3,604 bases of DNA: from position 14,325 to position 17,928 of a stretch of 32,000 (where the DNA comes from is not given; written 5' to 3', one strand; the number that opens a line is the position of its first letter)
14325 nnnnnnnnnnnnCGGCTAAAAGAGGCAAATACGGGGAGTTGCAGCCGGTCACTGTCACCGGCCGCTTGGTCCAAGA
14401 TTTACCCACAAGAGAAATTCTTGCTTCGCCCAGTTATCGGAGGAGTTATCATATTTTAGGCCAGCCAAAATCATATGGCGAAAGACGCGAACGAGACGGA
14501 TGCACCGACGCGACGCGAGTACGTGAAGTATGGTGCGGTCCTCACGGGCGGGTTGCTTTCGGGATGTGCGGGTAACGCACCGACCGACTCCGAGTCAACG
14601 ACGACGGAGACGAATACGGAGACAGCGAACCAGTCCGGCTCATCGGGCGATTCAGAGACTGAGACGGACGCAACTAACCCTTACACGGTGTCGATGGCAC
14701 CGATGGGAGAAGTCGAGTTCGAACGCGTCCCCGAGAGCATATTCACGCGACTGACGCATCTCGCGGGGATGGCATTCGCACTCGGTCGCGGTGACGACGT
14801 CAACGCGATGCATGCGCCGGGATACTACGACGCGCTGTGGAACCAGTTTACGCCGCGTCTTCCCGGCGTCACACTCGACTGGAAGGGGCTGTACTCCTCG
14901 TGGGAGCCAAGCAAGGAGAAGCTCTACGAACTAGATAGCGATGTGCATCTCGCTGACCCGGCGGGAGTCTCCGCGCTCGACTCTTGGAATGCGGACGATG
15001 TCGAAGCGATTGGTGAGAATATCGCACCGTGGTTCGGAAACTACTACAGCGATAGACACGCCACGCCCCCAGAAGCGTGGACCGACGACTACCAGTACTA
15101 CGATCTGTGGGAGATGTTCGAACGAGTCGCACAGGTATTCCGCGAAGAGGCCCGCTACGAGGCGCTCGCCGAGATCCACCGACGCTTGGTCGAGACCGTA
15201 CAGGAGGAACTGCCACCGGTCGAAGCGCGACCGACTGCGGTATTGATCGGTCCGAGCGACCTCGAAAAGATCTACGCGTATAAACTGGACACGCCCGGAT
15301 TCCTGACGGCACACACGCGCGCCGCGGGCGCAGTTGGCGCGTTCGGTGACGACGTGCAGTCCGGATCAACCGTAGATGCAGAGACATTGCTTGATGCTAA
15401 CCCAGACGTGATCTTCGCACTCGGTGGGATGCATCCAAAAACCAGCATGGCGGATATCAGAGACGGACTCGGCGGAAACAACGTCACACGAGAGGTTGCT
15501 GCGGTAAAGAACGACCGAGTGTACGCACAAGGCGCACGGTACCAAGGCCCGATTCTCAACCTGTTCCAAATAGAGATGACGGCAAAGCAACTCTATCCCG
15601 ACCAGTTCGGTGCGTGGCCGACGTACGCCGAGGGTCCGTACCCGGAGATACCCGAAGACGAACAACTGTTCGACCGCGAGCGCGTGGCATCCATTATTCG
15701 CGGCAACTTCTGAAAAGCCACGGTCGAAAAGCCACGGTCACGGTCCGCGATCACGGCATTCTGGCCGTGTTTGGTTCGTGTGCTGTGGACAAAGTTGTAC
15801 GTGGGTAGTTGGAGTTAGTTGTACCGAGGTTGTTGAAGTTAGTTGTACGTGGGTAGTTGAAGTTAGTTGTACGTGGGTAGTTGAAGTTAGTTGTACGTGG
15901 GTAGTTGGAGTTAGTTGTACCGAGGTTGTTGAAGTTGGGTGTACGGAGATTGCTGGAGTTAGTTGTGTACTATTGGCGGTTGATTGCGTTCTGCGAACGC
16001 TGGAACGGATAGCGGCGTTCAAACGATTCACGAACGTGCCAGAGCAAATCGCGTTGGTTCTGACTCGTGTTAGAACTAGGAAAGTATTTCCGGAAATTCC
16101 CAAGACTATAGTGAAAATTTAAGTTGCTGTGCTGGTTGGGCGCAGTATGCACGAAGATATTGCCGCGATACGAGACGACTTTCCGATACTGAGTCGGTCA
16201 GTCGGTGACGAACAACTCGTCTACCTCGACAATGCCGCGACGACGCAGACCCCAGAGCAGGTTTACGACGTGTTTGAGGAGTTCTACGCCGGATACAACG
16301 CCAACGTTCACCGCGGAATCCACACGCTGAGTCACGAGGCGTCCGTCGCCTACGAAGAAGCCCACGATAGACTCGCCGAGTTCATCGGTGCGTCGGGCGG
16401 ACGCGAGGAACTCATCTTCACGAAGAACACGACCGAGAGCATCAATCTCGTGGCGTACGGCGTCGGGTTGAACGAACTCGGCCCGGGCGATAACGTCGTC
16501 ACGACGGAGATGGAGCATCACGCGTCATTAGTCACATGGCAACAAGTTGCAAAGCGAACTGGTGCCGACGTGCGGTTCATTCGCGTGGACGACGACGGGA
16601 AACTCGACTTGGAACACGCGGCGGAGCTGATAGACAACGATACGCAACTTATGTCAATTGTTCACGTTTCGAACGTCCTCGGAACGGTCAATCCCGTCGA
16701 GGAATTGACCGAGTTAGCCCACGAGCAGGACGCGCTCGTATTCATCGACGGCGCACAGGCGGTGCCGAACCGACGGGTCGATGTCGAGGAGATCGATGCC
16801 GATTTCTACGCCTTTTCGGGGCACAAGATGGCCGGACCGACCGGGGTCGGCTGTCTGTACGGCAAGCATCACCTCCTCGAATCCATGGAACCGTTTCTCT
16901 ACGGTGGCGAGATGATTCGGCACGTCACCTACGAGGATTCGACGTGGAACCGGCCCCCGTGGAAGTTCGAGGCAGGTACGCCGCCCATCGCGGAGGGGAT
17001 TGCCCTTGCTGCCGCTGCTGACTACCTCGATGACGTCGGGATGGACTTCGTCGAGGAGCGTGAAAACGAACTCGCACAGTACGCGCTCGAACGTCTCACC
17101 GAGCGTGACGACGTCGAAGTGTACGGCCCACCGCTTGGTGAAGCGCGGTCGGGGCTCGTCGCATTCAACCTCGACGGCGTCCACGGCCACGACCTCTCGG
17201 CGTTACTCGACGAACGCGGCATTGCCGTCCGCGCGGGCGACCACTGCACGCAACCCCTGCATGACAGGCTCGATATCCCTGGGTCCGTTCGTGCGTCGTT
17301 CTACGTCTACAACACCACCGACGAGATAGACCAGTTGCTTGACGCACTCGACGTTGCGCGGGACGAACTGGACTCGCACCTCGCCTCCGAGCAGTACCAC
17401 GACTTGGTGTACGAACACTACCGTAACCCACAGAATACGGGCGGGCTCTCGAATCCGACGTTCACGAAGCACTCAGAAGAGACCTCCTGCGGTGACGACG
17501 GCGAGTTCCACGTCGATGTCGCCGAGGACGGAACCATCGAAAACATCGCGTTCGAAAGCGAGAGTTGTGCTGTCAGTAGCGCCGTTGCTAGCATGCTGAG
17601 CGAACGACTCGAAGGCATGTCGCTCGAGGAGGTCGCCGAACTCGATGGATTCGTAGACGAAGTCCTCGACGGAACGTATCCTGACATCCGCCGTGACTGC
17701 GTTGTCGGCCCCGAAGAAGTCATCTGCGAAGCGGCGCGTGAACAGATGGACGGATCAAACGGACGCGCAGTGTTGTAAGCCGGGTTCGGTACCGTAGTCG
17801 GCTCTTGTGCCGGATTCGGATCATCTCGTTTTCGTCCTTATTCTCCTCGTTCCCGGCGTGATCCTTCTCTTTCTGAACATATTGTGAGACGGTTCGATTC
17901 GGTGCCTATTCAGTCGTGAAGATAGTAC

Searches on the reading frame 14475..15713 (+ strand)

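Call 9: search_protein_families(library=ncbifam, proteins=[window:14475-15713:+], max_evalue=0.00001)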
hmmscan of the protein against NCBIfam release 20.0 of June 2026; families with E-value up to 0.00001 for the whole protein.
window:14475-15713:+ (412 aa): 0 families

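Call 13: search_protein_families(library=pfam, proteins=[window:14475-15713:+], max_evalue=10)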
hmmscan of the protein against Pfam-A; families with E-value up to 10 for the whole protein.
window:14475-15713:+ (412 aa): 3 families
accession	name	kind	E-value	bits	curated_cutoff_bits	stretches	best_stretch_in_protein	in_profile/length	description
PF01497.23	Peripla_BP_2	-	7.2e-13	48.9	27.5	1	141-354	45-233/235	Periplasmic binding protein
PF06920.19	DHR-2_Lobe_A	-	0.21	12.3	26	1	205-243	92-130/154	DHR-2, Lobe A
PF10399.14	UCR_Fe-S_N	-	2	8.3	24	0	6-27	4-25/41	Ubiquitinol-cytochrome C reductase Fe-S subunit TAT signal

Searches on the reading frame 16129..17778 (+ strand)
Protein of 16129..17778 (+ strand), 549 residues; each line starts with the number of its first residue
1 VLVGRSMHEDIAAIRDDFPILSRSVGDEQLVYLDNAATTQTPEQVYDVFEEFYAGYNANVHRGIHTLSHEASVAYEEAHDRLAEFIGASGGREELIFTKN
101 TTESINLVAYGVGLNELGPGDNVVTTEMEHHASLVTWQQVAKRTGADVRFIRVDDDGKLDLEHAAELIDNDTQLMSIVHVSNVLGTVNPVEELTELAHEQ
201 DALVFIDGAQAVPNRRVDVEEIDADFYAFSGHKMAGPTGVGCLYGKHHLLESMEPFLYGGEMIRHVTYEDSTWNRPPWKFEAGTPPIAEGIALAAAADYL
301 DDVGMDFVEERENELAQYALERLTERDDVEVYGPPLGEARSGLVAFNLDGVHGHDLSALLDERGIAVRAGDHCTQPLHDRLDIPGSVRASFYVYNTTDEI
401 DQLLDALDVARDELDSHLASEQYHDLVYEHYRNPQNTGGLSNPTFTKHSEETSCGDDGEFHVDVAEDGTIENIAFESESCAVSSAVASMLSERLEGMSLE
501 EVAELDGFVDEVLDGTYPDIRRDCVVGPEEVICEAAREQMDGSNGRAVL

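Call 9: search_protein_families(library=ncbifam, proteins=[window:16129-17778:+], max_evalue=0.00001)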
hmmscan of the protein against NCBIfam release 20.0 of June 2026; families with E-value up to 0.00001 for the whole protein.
window:16129-17778:+ (549 aa): 30 families (the best 25 are shown)
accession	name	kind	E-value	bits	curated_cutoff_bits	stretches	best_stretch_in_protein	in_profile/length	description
TIGR01979.1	sufS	subfamily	3.5e-168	559.6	475.1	1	13-411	2-399/403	SufS family cysteine desulfurase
NF041166.1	f2_encap_cargo1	exception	1.3e-145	487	800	1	8-407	224-620/623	family 2A encapsulin nanocompartment cargo protein cysteine desulfurase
NF006791.0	PRK09295.1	equivalog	2.4e-133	445.2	661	1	10-408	4-399/406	cysteine desulfurase SufS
NF008126.0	PRK10874.1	equivalog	3.9e-111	372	607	1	11-411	6-396/401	cysteine desulfurase CsdA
TIGR03392.1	FeS_syn_CsdA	equivalog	1e-107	360.8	493.6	1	12-411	4-393/398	cysteine desulfurase CsdA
TIGR01977.1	am_tr_V_EF2568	hypoth_equivalog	1.8e-71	241.2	377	1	31-408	1-374/376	cysteine desulfurase family protein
TIGR01976.1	am_tr_V_VC1184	hypoth_equivalog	6.6e-67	226.5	352.35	1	10-407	2-401/401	cysteine desulfurase-like protein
TIGR03402.1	FeS_nifS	equivalog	6.1e-52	176.6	530.75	1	31-408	1-367/379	cysteine desulfurase NifS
NF040779.1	Sec_lyase_SclA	exception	4.3e-50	170.7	525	1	31-408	1-374/378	selenocysteine lyase SclA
TIGR03235.1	DNA_S_dndA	equivalog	6.8e-45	153.9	480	1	32-265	1-234/353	cysteine desulfurase DndA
NF010611.0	PRK14012.1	equivalog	1.4e-40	139.5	548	1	31-264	7-239/406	IscS subfamily cysteine desulfurase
TIGR03403.1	nifS_epsilon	equivalog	8.6e-40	136.7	587.7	1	31-374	1-325/382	NifS family cysteine desulfurase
TIGR02006.1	IscS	equivalog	2.2e-38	132.4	643.2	1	31-264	5-235/402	IscS subfamily cysteine desulfurase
NF002806.0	PRK02948.1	subfamily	3e-31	108.8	304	1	30-376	1-326/381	IscS subfamily cysteine desulfurase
TIGR01994.1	SUF_scaf_2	equivalog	9.4e-17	61.3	92.5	1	422-507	4-88/137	Fe-S cluster assembly sulfur transfer protein SufU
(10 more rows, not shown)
